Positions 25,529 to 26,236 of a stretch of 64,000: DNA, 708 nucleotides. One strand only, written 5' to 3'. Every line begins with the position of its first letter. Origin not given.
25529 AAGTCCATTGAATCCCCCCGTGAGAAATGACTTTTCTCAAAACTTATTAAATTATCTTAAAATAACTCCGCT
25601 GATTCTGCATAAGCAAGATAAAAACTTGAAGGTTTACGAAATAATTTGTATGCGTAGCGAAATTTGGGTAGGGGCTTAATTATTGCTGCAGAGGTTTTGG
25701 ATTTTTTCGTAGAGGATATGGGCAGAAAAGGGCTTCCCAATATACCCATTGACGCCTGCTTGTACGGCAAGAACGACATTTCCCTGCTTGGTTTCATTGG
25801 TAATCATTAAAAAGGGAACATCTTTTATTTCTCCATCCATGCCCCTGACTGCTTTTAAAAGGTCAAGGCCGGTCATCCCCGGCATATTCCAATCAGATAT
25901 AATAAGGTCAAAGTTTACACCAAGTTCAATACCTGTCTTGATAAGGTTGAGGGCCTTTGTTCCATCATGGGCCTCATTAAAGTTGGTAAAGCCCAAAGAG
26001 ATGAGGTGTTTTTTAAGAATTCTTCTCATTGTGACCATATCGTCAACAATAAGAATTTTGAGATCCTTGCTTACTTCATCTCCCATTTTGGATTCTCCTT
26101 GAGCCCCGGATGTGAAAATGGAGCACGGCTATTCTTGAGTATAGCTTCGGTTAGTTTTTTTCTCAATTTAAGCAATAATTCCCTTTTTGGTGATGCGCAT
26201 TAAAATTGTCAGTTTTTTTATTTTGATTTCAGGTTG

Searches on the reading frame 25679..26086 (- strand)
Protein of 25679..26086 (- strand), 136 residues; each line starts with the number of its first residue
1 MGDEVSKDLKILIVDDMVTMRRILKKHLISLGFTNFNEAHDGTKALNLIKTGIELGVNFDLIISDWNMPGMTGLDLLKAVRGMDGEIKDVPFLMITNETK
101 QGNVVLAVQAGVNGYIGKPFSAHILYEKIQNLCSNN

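Call 75: search_protein_families(library=pfam, proteins=[window:25679-26086:-], max_evalue=0.01)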
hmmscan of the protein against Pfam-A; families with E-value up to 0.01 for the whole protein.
window:25679-26086:- (136 aa): 1 family
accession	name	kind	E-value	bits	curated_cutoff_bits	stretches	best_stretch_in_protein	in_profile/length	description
PF00072.30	Response_reg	-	7.1e-23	81.3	30.2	1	11-129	1-110/111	Response regulator receiver domain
